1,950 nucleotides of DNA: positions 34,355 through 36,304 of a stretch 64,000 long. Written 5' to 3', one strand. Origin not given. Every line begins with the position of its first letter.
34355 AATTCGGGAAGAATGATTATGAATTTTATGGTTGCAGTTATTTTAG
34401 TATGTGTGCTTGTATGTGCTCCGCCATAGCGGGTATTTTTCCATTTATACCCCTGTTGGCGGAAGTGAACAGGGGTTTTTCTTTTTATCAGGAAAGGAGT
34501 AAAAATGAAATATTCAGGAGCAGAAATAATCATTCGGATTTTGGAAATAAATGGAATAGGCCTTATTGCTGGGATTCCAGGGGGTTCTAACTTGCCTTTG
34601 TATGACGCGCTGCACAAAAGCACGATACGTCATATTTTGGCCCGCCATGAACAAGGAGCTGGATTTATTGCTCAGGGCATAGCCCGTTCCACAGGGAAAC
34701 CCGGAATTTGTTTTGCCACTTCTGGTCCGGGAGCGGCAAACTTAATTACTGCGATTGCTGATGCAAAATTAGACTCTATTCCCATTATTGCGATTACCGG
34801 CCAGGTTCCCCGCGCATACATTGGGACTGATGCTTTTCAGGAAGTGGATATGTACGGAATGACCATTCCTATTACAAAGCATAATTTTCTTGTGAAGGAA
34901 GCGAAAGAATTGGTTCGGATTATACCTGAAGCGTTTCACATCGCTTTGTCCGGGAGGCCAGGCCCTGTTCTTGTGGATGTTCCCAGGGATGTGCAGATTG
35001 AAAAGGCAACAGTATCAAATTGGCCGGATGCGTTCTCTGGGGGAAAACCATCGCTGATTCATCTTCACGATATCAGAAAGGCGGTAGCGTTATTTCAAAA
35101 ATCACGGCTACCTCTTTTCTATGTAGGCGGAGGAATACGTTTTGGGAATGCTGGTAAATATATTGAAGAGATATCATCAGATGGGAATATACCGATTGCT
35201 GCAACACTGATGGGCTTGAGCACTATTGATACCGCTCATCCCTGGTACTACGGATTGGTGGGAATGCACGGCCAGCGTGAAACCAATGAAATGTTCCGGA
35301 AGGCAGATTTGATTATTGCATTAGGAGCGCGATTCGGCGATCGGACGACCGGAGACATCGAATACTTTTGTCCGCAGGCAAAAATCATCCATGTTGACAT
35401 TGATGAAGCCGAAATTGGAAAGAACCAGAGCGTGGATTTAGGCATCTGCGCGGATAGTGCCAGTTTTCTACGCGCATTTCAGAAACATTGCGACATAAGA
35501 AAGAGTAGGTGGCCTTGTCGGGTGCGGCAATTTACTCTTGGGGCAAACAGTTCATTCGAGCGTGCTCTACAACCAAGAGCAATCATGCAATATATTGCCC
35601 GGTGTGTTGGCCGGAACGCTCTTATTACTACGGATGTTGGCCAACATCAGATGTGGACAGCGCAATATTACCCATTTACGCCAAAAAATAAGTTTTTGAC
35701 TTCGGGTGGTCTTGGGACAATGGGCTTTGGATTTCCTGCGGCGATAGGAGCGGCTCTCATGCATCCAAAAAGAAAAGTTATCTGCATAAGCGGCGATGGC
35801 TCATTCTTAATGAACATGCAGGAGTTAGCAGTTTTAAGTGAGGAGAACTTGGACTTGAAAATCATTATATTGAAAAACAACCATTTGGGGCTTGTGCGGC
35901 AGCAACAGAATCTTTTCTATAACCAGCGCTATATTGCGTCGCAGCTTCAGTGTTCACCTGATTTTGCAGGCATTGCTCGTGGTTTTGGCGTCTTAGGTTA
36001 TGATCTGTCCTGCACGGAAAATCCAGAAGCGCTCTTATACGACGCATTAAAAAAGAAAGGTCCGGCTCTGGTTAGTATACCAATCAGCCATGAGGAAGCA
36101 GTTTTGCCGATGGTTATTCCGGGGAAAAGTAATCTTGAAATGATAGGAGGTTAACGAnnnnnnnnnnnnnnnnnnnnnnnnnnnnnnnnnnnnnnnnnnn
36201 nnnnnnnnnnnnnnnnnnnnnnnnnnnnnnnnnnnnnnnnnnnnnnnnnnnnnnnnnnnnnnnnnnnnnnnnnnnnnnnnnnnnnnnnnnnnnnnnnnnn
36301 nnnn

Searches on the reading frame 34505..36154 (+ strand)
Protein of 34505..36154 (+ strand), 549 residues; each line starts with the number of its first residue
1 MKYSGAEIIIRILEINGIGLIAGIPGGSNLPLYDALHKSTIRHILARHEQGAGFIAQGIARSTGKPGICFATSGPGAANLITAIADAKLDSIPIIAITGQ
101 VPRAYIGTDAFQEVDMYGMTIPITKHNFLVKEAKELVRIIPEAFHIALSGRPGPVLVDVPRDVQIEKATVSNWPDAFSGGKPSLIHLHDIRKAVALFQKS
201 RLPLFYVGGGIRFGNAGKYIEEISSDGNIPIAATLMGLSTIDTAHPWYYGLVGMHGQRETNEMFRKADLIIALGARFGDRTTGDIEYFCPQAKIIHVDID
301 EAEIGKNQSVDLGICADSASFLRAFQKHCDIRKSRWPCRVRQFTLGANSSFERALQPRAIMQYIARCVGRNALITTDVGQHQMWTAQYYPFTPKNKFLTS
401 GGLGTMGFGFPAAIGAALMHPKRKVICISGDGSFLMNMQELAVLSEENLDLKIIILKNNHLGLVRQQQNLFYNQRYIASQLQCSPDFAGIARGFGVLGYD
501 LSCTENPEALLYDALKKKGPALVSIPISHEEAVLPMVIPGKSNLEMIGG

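Call 9: search_protein_families(library=pfam, proteins=[window:34505-36154:+])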
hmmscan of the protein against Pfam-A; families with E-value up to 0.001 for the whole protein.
window:34505-36154:+ (549 aa): 3 families
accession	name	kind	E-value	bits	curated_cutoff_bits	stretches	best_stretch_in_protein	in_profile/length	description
PF02775.26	TPP_enzyme_C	-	9.4e-50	168.8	21.9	1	377-524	1-150/151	Thiamine pyrophosphate enzyme, C-terminal TPP binding domain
PF00205.28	TPP_enzyme_M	-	3.1e-40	137.5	30.4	1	190-324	1-136/137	Thiamine pyrophosphate enzyme, central domain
PF02776.23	TPP_enzyme_N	-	2.8e-39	134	26.8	1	5-117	3-117/119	Thiamine pyrophosphate enzyme, N-terminal TPP binding domain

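Call 10: find_related_loci(query=window:34505-36154:+, collection=genome_contigs, flank=4000)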
Query window:34505-36154:+ (549 aa) in genome_contigs; peptide patterns used: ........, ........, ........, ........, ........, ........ (x = any residue, [..] = any of these).
600 stretches matched a pattern (row limit reached: there are more); 600 encode a relative of the query (tblastn E <= 1e-3); the best 80 are kept; 80 distinct loci.
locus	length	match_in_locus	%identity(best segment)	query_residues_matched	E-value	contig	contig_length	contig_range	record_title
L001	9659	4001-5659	53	1-549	0e+0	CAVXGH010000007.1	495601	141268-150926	MAG: uncultured delta proteobacterium isolate MFD05512.bin.1.184 genome assembly, contig: contig_29699, whole genome sho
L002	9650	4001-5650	50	2-548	1e-180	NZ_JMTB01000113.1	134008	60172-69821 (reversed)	Trabulsiella guamensis ATCC 49490 GTGU.assembly.113, whole genome shotgun sequence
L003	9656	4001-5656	50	2-548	6e-180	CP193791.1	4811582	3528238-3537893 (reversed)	Enterobacter sp. TMH.L2 chromosome, complete genome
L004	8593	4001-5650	50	2-548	4e-180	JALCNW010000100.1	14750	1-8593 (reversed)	MAG: Enterobacter sp. isolate UW_MP_ENTER5_1 Ga0455787_00947, whole genome shotgun sequence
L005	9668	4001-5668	50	4-549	8e-176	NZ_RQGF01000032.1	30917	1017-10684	Leptospira sarikeiensis strain 201702455 contig_0023, whole genome shotgun sequence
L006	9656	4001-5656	51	1-547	3e-173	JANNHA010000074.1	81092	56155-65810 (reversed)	MAG: Verrucomicrobiota bacterium isolate SOY_6_C_metabat_335 SOY_6_C_k141_2268900, whole genome shotgun sequence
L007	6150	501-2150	48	2-548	4e-173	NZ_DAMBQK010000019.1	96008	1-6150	MAG: Atlantibacter sp. isolate CTOTU49159 NODE_34_length_96008_cov_7.020302, whole genome shotgun sequence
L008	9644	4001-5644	51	1-547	2e-172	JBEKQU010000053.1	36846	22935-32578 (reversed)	MAG: Spirochaetia bacterium isolate SPRUCE 495 SPRUCE_495_53, whole genome shotgun sequence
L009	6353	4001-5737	44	1-547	8e-161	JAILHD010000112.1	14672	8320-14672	MAG: Treponema sp. isolate RUI115 k141_2986506_flag=1_multi=55.6366_len=14672, whole genome shotgun sequence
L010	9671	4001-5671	45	2-548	3e-159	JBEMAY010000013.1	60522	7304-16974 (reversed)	MAG: Psychrobacillus sp. isolate 233_Sum.4 NODE_13_length_60522_cov_6.904475, whole genome shotgun sequence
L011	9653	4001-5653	53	1-547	5e-175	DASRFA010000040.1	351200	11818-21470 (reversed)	MAG TPA_asm: Candidatus Binatia bacterium isolate SMAG_U10020 k141_1754895, whole genome shotgun sequence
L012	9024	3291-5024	45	1-547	1e-158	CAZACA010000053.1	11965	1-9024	MAG TPA_asm: uncultured Treponema sp. isolate SRP222552_co1_37 genome assembly, contig: NODE_4583_length_11965_cov_25.82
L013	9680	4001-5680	45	1-547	2e-158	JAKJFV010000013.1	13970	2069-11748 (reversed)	MAG: Spirochaetes bacterium isolate UR.bin61 NODE_13_length_13970_cov_1.810696, whole genome shotgun sequence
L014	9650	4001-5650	51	2-548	6e-179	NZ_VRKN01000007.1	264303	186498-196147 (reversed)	Enterobacter asburiae strain TN152 NODE_7_length_264303_cov_159.331, whole genome shotgun sequence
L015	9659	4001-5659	49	1-548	3e-171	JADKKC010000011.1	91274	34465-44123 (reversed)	MAG: Zoogloea sp. isolate Vibo_18-Q3-R45-57_MAXAC.072 tig00011017-10-907630, whole genome shotgun sequence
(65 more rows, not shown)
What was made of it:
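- Tried and rejected: The GTDB species scan gave at most 53% identity (call 10).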

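Call 12: find_encoding_contigs(protein=window:34505-36154:+, flank=3000, max_places=10)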
Protein window:34505-36154:+ (549 aa): 1 contig read that carries it; 1 place shown.
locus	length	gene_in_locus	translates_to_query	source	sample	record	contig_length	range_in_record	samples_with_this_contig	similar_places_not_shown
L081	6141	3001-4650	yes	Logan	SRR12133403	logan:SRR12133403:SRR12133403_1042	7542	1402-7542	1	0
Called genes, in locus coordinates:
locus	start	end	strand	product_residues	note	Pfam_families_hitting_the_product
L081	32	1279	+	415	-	PF03435:Sacchrp_dh_NADP, PF16653:Sacchrp_dh_C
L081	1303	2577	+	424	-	PF02040:ArsB, PF03600:CitMHS, PF06808:DctM (weak), PF03600:CitMHS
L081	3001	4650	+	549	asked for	PF02776:TPP_enzyme_N, PF00205:TPP_enzyme_M, PF02775:TPP_enzyme_C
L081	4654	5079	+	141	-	PF01842:ACT, PF22629:ACT_AHAS_ss, PF13710:ACT_5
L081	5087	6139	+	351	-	?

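Call 13: find_homologous_proteins(query=window:34505-36154:+, max_evalue=1e-100)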
Query window:34505-36154:+ (549 aa): 7995 proteins with E <= 1e-100 among 8000 candidates; the best 120 are listed.
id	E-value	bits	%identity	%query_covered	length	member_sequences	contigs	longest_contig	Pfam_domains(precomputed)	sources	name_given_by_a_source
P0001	0.0e+0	1257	100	100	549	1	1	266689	PF02775.27,PF02776.24,PF00205.29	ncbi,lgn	-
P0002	4.1e-205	701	58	100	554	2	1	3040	PF02775.27,PF02776.24,PF00205.29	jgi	jgi:acetolactate synthase-1/2/3 large subunit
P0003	6.9e-205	700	57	100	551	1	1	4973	PF02775.27,PF02776.24,PF00205.29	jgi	jgi:acetolactate synthase-1/2/3 large subunit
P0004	6.4e-201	687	56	100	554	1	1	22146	PF02775.27,PF02776.24,PF00205.29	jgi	jgi:acetolactate synthase-1/2/3 large subunit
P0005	2.0e-198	679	55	100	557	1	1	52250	PF02775.27,PF02776.24,PF00205.29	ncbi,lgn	-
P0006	3.4e-198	678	56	100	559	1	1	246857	PF02775.27,PF02776.24,PF00205.29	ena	-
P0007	4.2e-198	677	57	100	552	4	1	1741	PF02775.27,PF02776.24,PF00205.29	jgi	jgi:acetolactate synthase I/II/III large subunit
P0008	6.5e-198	677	57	100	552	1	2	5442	PF02775.27,PF02776.24,PF00205.29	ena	-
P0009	8.2e-198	677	56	100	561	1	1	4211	PF02775.27,PF02776.24,PF00205.29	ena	-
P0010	1.1e-197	676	56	100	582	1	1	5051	PF02775.27,PF02776.24,PF00205.29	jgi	jgi:acetolactate synthase I/II/III large subunit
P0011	2.6e-197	675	56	100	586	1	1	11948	PF02775.27,PF02776.24,PF00205.29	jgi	jgi:acetolactate synthase-1/2/3 large subunit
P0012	3.2e-197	675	56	100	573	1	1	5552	PF02775.27,PF02776.24,PF00205.29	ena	-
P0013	6.1e-197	674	56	100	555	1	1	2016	PF02775.27,PF02776.24,PF00205.29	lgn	-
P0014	9.4e-197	673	56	100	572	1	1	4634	PF02775.27,PF02776.24,PF00205.29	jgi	-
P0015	1.0e-196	673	56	100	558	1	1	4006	PF02775.27,PF02776.24,PF00205.29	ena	-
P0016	1.7e-196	672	56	100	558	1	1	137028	PF02775.27,PF02776.24,PF00205.29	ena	-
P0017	1.9e-196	672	57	100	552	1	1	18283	PF02775.27,PF02776.24,PF00205.29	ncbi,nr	ncbi:MAG TPA: biosynthetic-type acetolactate synthase large subunit [Bacteroidales bacterium]|nr:bio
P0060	4.3e-193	661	54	100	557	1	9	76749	PF02775.27,PF02776.24,PF00205.29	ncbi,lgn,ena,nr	ncbi:biosynthetic-type acetolactate synthase large subunit [bacterium]|nr:biosynthetic-type acetolac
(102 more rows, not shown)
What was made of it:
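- Tried and rejected: The 5.8-billion-protein search gave at most 58% (call 13).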

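Call 21: find_encoding_contigs(protein=P0002, flank=2500, max_places=2)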
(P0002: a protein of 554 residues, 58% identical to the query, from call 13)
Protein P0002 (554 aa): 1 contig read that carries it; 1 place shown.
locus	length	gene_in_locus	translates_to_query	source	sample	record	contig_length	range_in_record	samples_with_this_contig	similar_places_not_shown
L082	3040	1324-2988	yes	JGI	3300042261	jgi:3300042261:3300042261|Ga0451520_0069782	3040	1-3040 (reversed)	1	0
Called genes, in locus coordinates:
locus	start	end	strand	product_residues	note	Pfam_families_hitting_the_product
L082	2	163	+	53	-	?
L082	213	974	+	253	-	PF02457:DAC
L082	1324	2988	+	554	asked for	PF02776:TPP_enzyme_N, PF00205:TPP_enzyme_M, PF02775:TPP_enzyme_C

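Call 22: find_encoding_contigs(protein=P0003, flank=2500, max_places=2)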
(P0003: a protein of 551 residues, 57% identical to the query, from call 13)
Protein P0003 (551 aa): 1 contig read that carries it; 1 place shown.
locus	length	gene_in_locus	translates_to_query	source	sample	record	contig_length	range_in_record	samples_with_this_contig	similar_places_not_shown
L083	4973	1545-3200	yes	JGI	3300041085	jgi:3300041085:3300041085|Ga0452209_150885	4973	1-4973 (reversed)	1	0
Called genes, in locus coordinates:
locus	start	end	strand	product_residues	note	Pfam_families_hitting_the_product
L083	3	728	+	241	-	?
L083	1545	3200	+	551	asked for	PF02776:TPP_enzyme_N, PF00205:TPP_enzyme_M, PF02775:TPP_enzyme_C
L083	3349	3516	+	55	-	-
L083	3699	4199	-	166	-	PF02915:Rubrerythrin (weak)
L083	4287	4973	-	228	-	?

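Call 23: find_encoding_contigs(protein=P0004, flank=2500, max_places=2)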
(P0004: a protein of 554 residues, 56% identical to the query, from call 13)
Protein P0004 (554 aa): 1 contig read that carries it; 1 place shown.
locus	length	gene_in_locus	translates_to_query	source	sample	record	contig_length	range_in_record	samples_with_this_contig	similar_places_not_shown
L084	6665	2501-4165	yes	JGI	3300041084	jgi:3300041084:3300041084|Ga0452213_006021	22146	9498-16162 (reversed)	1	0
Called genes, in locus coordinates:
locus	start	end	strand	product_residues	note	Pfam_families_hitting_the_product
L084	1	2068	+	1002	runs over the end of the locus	PF00069:Pkinase, PF01636:APH (faint), PF07714:PK_Tyr_Ser-Thr, PF03109:ABC1 (weak), PF05170:AsmA, PF05359:DUF748, PF13116:YhdP (weak), PF05170:AsmA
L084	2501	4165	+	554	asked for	PF02776:TPP_enzyme_N, PF00205:TPP_enzyme_M, PF02775:TPP_enzyme_C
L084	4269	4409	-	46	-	-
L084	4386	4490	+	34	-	-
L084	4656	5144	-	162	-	PF02915:Rubrerythrin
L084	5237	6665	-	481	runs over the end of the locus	PF05157:MshEN, PF01656:CbiA, PF10609:ParA, PF13614:AAA_31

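Call 24: find_encoding_contigs(protein=P0005, flank=2500, max_places=2)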
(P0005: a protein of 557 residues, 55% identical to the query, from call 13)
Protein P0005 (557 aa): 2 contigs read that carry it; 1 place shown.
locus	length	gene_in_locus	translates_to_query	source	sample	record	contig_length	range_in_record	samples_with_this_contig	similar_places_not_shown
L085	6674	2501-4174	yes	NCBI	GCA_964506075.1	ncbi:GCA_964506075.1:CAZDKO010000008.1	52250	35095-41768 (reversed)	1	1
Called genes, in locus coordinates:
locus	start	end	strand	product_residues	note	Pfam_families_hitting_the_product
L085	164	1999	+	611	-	PF00009:GTP_EFTU, PF01926:MMR_HSR1 (weak), PF22042:EF-G_D2, PF03144:GTP_EFTU_D2, PF00679:EFG_C, PF21018:BipA_C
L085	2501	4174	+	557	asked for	PF02776:TPP_enzyme_N, PF00205:TPP_enzyme_M, PF02775:TPP_enzyme_C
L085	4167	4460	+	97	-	PF01842:ACT, PF22629:ACT_AHAS_ss, PF13710:ACT_5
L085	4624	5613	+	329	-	PF01734:Patatin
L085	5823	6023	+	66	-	PF00313:CSD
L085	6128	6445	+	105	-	PF13248:Zn_ribbon_3 (weak)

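Call 38: find_related_loci(query=A1, collection=metagenome_contigs, flank=1500)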
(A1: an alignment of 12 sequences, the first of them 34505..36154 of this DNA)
Query A1 (549 aa) in metagenome_contigs; peptide patterns used: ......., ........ (x = any residue, [..] = any of these).
600 stretches matched a pattern (row limit reached: there are more); 598 encode a relative of the query (tblastn E <= 1e-3); the best 80 are kept; 80 distinct loci.
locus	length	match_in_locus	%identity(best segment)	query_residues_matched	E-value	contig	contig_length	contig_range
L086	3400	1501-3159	53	1-549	0e+0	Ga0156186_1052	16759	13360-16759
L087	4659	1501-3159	53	1-549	0e+0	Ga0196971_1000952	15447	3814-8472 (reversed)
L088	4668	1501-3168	54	1-549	0e+0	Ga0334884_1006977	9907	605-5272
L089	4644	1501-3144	53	1-547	0e+0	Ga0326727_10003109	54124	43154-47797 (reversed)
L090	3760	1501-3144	51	1-547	0e+0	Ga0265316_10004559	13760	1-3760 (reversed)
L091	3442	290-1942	52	1-547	0e+0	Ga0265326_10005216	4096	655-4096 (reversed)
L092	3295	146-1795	51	2-548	0e+0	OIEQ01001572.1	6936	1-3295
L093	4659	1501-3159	50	1-549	4e-179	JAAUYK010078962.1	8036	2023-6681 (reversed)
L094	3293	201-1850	51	2-548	0e+0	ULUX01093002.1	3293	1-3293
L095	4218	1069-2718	51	2-548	2e-180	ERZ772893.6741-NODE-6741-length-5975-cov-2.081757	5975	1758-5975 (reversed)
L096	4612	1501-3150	49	4-549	3e-180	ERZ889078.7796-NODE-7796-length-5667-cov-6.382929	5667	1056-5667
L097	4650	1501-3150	50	2-547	1e-177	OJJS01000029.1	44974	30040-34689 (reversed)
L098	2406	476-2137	51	1-549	0e+0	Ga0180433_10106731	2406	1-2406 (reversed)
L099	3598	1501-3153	50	4-549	2e-176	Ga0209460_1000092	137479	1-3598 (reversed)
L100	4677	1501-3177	48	1-549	2e-167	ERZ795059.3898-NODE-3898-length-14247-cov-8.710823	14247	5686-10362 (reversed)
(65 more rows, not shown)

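Call 40: find_encoding_contigs(protein=P0006, flank=1500, max_places=1)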
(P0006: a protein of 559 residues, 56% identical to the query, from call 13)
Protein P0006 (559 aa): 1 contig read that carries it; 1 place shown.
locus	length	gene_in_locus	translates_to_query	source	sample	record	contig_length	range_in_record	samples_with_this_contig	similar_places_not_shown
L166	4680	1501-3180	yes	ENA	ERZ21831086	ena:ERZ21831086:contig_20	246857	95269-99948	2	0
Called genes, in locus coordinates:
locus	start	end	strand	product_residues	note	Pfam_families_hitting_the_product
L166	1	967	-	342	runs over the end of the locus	-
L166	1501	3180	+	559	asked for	PF02776:TPP_enzyme_N, PF00205:TPP_enzyme_M, PF02775:TPP_enzyme_C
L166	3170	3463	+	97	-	PF01842:ACT, PF22629:ACT_AHAS_ss, PF13710:ACT_5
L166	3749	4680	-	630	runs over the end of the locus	PF00005:ABC_tran, PF00006:ATP-synt_ab (faint), PF13555:AAA_29 (faint), PF00004:AAA (faint), PF02463:SMC_N (faint), PF12848:ABC_tran_Xtn (weak), PF00005:ABC_tran, PF16326:ABC_tran_CTD, +3 more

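Call 41: find_encoding_contigs(protein=P0008, flank=1500, max_places=1)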
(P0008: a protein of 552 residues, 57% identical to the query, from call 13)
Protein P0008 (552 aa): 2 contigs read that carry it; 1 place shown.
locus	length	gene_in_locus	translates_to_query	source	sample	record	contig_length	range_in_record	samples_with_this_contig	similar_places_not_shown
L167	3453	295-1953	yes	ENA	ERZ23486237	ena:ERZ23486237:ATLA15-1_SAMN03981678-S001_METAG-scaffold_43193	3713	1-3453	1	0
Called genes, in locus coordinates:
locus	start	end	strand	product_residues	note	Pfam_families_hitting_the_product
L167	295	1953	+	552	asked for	PF02776:TPP_enzyme_N, PF00205:TPP_enzyme_M, PF02775:TPP_enzyme_C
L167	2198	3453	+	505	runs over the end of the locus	?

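Call 42: find_encoding_contigs(protein=P0010, flank=1500, max_places=1)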
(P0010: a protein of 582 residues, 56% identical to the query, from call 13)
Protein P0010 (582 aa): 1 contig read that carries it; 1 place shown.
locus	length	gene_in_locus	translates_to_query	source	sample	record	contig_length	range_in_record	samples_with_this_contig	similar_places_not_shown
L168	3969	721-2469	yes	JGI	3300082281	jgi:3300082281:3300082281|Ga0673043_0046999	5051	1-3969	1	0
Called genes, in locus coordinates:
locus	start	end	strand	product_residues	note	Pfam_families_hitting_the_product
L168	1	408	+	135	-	?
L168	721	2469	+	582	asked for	PF02776:TPP_enzyme_N, PF00205:TPP_enzyme_M, PF02775:TPP_enzyme_C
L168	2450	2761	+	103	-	PF01842:ACT, PF13291:ACT_4 (faint), PF22629:ACT_AHAS_ss, PF13710:ACT_5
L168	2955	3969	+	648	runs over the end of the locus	-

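Call 43: find_encoding_contigs(protein=P0011, flank=1500, max_places=1)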
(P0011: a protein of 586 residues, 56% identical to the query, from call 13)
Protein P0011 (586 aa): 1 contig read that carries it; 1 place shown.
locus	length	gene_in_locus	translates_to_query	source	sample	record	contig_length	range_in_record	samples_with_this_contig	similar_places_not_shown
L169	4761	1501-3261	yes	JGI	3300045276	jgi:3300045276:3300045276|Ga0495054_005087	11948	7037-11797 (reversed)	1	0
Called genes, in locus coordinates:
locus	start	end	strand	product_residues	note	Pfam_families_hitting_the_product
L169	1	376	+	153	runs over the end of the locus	-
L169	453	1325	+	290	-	PF03618:Kinase-PPPase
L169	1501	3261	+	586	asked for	PF02776:TPP_enzyme_N, PF00205:TPP_enzyme_M, PF02775:TPP_enzyme_C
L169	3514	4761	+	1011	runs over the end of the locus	PF22842:Pel9A-like_beta_helix, PF18998:Flg_new_2, PF03422:CBM_6, PF18099:CBM_35_2, PF18998:Flg_new_2, PF03422:CBM_6, PF16990:CBM_35, PF18962:Por_Secre_tail, +1 more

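Call 44: find_encoding_contigs(protein=P0017, flank=1500, max_places=1)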
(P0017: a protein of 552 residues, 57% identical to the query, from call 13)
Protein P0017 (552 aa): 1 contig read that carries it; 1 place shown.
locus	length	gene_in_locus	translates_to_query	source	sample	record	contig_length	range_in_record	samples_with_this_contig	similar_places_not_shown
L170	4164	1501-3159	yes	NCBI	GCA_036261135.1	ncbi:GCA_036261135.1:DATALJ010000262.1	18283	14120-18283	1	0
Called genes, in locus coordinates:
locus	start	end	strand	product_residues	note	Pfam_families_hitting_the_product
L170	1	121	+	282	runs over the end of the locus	PF03618:Kinase-PPPase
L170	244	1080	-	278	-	PF01135:PCMT (faint), PF01209:Ubie_methyltran, PF13489:Methyltransf_23, PF13847:Methyltransf_31, PF08241:Methyltransf_11, PF08242:Methyltransf_12, PF13649:Methyltransf_25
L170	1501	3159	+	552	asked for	PF02776:TPP_enzyme_N, PF00205:TPP_enzyme_M, PF02775:TPP_enzyme_C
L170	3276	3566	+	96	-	PF01842:ACT, PF22629:ACT_AHAS_ss, PF13710:ACT_5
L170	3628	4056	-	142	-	-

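Call 66: find_encoding_contigs(protein=P0016, flank=1500, max_places=1)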
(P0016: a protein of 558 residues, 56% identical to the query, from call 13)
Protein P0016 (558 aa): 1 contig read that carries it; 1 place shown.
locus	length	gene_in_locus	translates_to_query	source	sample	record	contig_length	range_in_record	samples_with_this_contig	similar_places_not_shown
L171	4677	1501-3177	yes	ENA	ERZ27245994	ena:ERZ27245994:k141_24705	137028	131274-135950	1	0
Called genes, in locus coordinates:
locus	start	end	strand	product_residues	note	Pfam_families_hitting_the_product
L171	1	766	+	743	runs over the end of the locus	PF00989:PAS, PF13426:PAS_9, PF08447:PAS_3, PF00989:PAS, PF13426:PAS_9, PF08448:PAS_4, PF01966:HD, PF13487:HD_5, +4 more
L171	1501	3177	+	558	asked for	PF02776:TPP_enzyme_N, PF00205:TPP_enzyme_M, PF02775:TPP_enzyme_C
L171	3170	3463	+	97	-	PF01842:ACT, PF22629:ACT_AHAS_ss, PF13710:ACT_5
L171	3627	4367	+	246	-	PF10643:Cytochrome-c551 (faint), PF09098:Dehyd-heme_bind (faint), PF13442:Cytochrome_CBB3 (faint), PF00034:Cytochrom_C (faint)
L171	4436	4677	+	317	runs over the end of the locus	PF05368:NmrA, PF01073:3Beta_HSD, PF01370:Epimerase, PF13460:NAD_binding_10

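Call 67: find_encoding_contigs(protein=P0060, flank=1500, max_places=1)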
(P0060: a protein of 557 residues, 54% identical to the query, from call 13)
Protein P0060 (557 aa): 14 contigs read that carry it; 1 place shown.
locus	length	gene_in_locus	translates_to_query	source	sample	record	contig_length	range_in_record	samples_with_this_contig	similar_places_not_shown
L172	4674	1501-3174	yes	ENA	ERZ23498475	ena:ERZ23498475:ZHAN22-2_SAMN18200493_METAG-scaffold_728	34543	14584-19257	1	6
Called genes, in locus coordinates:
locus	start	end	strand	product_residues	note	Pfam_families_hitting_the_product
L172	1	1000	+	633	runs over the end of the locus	PF07715:Plug, PF00593:TonB_dep_Rec_b-barrel, PF14905:OMP_b-brl_3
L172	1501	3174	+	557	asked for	PF02776:TPP_enzyme_N, PF00205:TPP_enzyme_M, PF02775:TPP_enzyme_C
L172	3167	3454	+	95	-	PF01842:ACT, PF22629:ACT_AHAS_ss, PF13710:ACT_5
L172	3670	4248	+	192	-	PF04191:PEMT, PF04140:ICMT (weak)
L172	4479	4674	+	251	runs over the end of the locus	-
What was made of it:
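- Their upstream genes are unrelated, and one is on the opposite strand (calls 23, 24, 40, 66, 67).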

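Call 78: search_protein_families(library=ncbifam, proteins=[window:34505-36154:+], max_evalue=1e-10)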
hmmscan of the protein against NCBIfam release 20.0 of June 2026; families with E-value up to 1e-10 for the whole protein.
window:34505-36154:+ (549 aa): 54 families (the best 25 are shown)
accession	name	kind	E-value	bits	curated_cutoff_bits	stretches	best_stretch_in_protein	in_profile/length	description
NF006016.1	PRK08155.1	equivalog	7.1e-222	737.7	870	1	1-549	1-554/554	acetolactate synthase large subunit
TIGR00118.1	acolac_lg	equivalog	4.5e-193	642.7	538.35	1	4-548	2-555/557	biosynthetic-type acetolactate synthase large subunit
NF006524.0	PRK08978.1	equivalog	6.9e-190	631.9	738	1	4-547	2-544/548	acetolactate synthase 2 catalytic subunit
NF004710.0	PRK06048.1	equivalog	1.2e-181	605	976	1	2-547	7-557/561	acetolactate synthase large subunit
NF005651.0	PRK07418.1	subfamily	8.1e-175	582.5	942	1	2-548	18-580/617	acetolactate synthase large subunit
NF004919.0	PRK06276.1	equivalog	1.2e-174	581.9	866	1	4-547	2-557/582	acetolactate synthase large subunit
NF005824.0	PRK07710.1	equivalog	3.4e-170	567.1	976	1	3-548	17-569/573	acetolactate synthase large subunit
NF005860.0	PRK07789.1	equivalog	9.4e-169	562.6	881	1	2-545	33-596/615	acetolactate synthase large subunit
NF005228.0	PRK06725.1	equivalog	2.3e-165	551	991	1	4-547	17-565/571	acetolactate synthase large subunit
NF006319.0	PRK08527.1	equivalog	2.5e-163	544.5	905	1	1-547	2-558/565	acetolactate synthase large subunit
NF006581.0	PRK09107.1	equivalog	1.9e-158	528.5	974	1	2-547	10-573/595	acetolactate synthase 3 large subunit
NF005584.0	PRK07282.1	equivalog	9.5e-155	516.3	970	1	4-548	11-561/566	acetolactate synthase large subunit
NF005058.0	PRK06466.1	equivalog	5.3e-148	494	951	1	3-546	4-566/574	acetolactate synthase 3 large subunit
NF006525.0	PRK08979.1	equivalog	2.5e-142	475.2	1084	1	2-546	3-564/572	acetolactate synthase 3 large subunit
NF005409.0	PRK06965.1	equivalog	2.4e-139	465.5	1035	1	4-547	22-581/587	acetolactate synthase 3 catalytic subunit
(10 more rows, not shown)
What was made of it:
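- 34505..36583 (+): The regulated genes. ilvB (34505..36154, 549 aa) is the biosynthetic acetolactate synthase large subunit. The ilvN-like ACT small subunit is at 36158..36583 (141 aa). TIGR00118 scores 642.7 against a cut-off of 538.35, and the best models are the E. coli IlvB and IlvN types (call 78).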
